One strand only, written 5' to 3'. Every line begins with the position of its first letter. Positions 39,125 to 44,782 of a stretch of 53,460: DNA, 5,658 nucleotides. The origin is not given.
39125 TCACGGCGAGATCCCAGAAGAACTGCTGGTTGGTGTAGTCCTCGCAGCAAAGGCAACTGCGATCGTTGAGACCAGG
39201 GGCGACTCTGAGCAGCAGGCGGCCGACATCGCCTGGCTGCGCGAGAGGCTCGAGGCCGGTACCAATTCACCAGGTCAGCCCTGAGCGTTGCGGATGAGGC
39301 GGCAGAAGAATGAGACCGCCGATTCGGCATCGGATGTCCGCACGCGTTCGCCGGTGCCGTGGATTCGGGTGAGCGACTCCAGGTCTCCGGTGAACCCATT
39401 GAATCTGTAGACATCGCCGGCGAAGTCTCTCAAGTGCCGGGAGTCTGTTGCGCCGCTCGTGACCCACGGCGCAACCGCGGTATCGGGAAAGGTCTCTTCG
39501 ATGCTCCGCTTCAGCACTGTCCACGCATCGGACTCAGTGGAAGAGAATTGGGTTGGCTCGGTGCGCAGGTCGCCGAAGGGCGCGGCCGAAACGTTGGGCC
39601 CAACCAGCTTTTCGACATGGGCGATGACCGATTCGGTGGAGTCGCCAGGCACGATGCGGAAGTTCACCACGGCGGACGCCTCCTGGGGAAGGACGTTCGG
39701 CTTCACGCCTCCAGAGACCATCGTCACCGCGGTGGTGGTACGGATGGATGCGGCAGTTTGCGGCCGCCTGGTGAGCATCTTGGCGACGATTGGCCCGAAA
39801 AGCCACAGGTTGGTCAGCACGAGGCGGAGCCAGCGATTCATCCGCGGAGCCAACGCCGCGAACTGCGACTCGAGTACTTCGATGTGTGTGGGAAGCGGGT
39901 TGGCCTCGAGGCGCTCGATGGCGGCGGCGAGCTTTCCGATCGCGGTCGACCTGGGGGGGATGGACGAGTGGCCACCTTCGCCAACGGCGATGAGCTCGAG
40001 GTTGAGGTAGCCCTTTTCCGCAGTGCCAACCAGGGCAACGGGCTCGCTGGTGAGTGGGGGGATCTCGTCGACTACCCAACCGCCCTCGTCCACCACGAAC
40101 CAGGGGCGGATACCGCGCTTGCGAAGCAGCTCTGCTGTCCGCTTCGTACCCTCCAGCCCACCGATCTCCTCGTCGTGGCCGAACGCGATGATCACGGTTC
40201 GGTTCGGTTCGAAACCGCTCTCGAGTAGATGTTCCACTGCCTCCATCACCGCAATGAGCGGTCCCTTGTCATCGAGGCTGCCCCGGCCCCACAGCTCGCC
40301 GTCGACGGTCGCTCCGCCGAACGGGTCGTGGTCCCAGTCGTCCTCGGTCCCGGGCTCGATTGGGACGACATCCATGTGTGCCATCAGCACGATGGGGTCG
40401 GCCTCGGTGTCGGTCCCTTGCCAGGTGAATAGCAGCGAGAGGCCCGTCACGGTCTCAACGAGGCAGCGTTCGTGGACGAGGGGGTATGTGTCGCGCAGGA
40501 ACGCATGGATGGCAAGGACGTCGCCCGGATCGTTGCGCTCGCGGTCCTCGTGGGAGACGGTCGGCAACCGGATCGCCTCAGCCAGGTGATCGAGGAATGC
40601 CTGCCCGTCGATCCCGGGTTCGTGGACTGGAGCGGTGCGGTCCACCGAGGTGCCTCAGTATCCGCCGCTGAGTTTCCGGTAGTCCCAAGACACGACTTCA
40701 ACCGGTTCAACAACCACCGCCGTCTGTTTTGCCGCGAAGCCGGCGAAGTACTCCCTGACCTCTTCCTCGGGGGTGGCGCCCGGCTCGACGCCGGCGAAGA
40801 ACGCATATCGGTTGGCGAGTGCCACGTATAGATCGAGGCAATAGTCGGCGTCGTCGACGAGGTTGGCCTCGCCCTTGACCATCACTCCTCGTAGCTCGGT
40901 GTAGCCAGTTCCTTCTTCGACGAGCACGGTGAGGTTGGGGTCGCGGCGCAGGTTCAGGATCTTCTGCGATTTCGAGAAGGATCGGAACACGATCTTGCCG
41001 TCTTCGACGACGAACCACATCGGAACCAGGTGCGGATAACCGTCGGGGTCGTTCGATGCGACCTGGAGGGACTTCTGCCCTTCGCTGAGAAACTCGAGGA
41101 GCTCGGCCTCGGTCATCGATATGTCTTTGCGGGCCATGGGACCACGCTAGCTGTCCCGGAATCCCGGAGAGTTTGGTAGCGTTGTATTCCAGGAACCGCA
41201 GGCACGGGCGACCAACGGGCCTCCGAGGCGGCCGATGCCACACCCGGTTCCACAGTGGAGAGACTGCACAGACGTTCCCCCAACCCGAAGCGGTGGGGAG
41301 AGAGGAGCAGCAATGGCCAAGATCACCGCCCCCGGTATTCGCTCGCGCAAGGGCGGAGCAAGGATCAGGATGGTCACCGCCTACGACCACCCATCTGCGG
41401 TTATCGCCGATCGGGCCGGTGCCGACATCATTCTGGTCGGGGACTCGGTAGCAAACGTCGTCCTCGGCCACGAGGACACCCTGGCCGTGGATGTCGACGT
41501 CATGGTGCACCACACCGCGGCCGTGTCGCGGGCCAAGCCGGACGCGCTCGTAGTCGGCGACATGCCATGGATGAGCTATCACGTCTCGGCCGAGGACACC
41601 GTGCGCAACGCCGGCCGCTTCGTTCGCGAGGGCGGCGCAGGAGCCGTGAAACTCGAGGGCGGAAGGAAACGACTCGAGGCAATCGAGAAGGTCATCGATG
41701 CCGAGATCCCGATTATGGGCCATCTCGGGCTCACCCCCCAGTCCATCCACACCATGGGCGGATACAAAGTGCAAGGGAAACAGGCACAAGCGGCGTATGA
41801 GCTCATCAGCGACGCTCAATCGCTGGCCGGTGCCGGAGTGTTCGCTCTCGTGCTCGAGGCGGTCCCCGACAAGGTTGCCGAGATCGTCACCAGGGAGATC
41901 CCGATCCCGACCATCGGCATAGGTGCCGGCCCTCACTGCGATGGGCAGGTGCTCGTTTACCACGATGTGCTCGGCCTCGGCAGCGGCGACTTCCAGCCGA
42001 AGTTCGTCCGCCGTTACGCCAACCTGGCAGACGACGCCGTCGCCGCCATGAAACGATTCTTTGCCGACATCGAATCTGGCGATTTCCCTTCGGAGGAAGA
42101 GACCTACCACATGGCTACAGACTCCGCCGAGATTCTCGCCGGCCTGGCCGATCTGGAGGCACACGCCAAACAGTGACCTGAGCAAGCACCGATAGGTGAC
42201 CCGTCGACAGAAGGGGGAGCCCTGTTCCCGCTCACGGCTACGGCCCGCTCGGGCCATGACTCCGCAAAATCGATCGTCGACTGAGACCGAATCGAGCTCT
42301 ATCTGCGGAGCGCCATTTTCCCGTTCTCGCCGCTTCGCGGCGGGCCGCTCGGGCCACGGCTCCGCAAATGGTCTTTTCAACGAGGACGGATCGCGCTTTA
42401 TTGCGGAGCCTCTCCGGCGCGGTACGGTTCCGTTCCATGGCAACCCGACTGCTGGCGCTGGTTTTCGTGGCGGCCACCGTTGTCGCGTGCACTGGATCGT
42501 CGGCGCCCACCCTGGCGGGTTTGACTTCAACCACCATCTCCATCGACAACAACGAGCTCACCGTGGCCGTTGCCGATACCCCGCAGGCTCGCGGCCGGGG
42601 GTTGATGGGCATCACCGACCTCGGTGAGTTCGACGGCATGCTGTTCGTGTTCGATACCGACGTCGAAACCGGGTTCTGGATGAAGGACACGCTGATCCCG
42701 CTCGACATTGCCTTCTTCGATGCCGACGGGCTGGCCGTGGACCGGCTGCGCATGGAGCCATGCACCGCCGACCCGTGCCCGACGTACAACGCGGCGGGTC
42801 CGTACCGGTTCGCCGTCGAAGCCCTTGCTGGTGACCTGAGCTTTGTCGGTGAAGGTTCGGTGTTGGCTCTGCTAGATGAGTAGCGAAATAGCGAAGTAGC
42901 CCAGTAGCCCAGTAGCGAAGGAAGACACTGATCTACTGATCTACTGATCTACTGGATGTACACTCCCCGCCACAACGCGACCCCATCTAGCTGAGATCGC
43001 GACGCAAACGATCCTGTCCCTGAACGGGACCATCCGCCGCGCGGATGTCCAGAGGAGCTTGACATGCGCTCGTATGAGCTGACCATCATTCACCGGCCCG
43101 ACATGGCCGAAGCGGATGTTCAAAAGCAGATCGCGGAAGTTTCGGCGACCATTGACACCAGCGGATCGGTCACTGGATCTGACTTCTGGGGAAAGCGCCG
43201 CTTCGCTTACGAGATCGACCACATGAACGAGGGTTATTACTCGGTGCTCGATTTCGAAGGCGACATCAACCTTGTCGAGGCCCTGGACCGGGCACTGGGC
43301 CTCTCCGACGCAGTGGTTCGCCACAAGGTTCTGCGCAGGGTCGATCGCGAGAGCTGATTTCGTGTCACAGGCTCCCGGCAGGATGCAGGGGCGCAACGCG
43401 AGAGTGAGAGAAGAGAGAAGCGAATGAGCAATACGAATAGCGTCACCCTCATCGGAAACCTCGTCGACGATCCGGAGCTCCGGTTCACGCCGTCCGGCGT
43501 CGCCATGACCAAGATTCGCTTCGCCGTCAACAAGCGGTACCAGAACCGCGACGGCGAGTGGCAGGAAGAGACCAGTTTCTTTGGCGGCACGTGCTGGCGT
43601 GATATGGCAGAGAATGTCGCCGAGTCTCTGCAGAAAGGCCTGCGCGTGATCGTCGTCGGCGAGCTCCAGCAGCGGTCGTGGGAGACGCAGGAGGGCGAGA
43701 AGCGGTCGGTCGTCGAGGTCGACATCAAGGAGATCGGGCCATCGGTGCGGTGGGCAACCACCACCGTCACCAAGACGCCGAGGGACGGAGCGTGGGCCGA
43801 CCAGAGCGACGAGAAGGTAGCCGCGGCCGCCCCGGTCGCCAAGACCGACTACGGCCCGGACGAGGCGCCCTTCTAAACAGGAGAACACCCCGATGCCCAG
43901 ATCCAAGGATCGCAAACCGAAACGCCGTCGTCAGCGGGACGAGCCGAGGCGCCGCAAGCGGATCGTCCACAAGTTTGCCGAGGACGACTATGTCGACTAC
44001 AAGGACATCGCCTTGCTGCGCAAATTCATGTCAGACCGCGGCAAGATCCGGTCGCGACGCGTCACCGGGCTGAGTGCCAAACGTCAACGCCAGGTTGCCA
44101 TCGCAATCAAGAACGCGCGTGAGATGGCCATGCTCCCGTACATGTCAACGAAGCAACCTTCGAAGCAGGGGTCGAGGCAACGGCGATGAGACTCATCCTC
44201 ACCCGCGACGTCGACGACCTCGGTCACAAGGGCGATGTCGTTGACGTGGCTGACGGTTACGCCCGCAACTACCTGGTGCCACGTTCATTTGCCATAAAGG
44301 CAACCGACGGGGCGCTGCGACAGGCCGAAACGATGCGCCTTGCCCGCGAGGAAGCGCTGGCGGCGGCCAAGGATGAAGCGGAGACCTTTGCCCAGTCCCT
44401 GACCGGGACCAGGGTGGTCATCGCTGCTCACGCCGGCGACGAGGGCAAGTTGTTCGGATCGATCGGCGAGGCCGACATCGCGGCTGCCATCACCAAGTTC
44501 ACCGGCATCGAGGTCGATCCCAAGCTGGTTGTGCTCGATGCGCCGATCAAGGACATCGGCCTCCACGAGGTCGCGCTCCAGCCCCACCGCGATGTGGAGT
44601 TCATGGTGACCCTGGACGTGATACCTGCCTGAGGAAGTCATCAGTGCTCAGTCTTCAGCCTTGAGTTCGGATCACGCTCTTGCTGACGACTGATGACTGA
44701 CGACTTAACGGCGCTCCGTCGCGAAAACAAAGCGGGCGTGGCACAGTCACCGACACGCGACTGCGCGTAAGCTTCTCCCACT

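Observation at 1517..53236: Strictly phased 7- or 8-nt micro-repeat arrays in at least nine spacers, most starting at or inside a stop codon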

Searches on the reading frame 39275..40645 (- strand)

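Call 16: search_protein_families(library=pfam, proteins=[window:39275-40645:-])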
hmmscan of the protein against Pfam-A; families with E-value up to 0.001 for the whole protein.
window:39275-40645:- (456 aa): 3 families
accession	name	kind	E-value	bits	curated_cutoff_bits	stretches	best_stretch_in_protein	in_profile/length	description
PF01546.33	Peptidase_M20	-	5.2e-28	98.8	24.6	1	87-453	2-206/206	Peptidase family M20/M25/M40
PF07687.19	M20_dimer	-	4.2e-16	59.3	21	1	208-349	1-100/107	Peptidase dimerisation domain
PF04389.22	Peptidase_M28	-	7.7e-07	29.5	21.3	1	73-172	4-78/193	Peptidase family M28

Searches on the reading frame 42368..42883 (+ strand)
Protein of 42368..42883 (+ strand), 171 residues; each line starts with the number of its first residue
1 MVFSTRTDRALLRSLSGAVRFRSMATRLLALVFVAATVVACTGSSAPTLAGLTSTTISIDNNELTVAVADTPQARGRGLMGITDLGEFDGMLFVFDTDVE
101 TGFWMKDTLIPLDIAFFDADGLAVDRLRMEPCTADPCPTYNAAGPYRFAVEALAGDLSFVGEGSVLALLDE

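Call 48: search_protein_families(library=pfam, proteins=[window:42368-42883:+])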
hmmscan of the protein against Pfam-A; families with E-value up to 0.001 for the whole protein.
window:42368-42883:+ (171 aa): 1 family
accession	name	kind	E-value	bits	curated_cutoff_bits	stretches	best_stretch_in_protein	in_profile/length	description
PF02643.20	DUF192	-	1.3e-20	73.8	27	1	65-156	2-82/96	Uncharacterized ACR, COG1430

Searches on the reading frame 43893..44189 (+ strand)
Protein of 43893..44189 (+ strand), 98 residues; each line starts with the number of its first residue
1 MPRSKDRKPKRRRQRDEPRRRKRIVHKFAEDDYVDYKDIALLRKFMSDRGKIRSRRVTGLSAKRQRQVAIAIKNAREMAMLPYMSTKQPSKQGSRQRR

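Call 16: search_protein_families(library=pfam, proteins=[window:43893-44189:+])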
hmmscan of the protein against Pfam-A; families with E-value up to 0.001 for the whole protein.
window:43893-44189:+ (98 aa): 1 family
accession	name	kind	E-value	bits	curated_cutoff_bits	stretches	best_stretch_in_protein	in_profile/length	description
PF01084.26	Ribosomal_S18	-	1.9e-24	85.9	21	1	32-81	3-52/52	Ribosomal protein S18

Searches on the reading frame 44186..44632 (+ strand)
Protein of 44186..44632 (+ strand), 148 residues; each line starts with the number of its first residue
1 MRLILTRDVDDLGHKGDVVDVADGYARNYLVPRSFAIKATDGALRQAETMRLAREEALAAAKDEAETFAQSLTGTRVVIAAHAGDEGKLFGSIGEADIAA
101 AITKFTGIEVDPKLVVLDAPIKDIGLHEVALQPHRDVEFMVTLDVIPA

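Call 16: search_protein_families(library=pfam, proteins=[window:44186-44632:+])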
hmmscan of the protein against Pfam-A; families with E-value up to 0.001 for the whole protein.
window:44186-44632:+ (148 aa): 2 families
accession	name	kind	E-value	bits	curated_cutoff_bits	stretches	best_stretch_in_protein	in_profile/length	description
PF03948.19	Ribosomal_L9_C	-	2.5e-22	79.6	23.2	1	64-146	2-85/86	Ribosomal protein L9, C-terminal domain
PF01281.25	Ribosomal_L9_N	-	8.9e-20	70.4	20.7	1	1-46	1-46/47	Ribosomal protein L9, N-terminal domain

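Call 18: find_related_loci(query=window:44186-44629:+, collection=genome_contigs, flank=10000)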
Query window:44186-44629:+ (148 aa) in genome_contigs; peptide patterns used: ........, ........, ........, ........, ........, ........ (x = any residue, [..] = any of these).
266 stretches matched a pattern; 63 encode a relative of the query (tblastn E <= 1e-3); 63 distinct loci.
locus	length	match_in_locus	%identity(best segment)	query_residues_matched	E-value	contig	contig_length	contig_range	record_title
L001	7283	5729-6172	99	1-148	2e-93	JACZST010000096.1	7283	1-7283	MAG: Acidobacteria bacterium isolate B11T1B8 B11T1B8_NODE22034, whole genome shotgun sequence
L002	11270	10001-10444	95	1-148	1e-82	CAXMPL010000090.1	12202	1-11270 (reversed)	MAG: uncultured Kiloniellales bacterium isolate 07C-BC-St03_bin.26.orig genome assembly, contig: k141_74795, whole genom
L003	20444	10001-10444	86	1-148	7e-82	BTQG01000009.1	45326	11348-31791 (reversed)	MAG: Acidimicrobiia bacterium BMS9Abin07 DNA, NODE_124_length_45326, whole genome shotgun sequence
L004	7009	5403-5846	84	1-148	1e-80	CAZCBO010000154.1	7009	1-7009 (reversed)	MAG TPA_asm: uncultured Acidimicrobiaceae bacterium isolate SRP321284_co1_83 genome assembly, contig: NODE_15088_length_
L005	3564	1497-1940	84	1-148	2e-78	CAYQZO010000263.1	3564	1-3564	MAG TPA_asm: uncultured Acidimicrobiaceae bacterium isolate SRP321284_co1_71 genome assembly, contig: NODE_41134_length_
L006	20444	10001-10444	82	1-148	5e-78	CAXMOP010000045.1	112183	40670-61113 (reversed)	MAG: uncultured Kiloniellales bacterium isolate 07C-BC-St04_bin.11.orig genome assembly, contig: k141_1594063, whole gen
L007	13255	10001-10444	80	1-148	5e-76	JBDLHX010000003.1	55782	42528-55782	MAG: Actinomycetota bacterium isolate MAG003 MAG003_3, whole genome shotgun sequence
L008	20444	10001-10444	78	1-148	1e-74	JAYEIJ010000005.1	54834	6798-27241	MAG: Actinomycetota bacterium isolate MAG194 MAG194_5, whole genome shotgun sequence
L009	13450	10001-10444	77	1-148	5e-74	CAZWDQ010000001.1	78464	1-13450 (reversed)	MAG TPA_asm: uncultured Acidimicrobiaceae bacterium isolate SRP155585_co2_192 genome assembly, contig: NODE_43_length_78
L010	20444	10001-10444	76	1-148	2e-73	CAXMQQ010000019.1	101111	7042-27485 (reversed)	MAG: uncultured Acidimicrobiia bacterium isolate 10C-St20-MC-01_bin.8.orig genome assembly, contig: k141_3463320, whole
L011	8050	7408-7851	75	1-148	2e-72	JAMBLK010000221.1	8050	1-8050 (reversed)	MAG: Actinomycetes bacterium isolate H2.bin.94 k83_1278481, whole genome shotgun sequence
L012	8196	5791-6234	71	1-148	2e-67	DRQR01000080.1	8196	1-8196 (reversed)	MAG TPA_asm: Actinomycetota bacterium isolate HyVt-587 HyVt-587_k145_1401669, whole genome shotgun sequence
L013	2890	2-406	77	14-148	1e-66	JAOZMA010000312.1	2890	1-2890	MAG: Acidimicrobiia bacterium isolate GMC2.metabat2.12 GMC2_10379_length_2890_cov_8.069841, whole genome shotgun sequenc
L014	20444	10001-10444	66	1-148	1e-62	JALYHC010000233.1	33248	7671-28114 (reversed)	MAG: Actinomycetota bacterium isolate GDC bin27 SD1469-71_k127_73778, whole genome shotgun sequence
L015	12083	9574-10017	66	1-148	2e-61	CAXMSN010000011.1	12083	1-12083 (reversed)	MAG: uncultured Kiloniellales bacterium isolate 07C-BC-St07_bin.9.orig genome assembly, contig: k141_1945615, whole geno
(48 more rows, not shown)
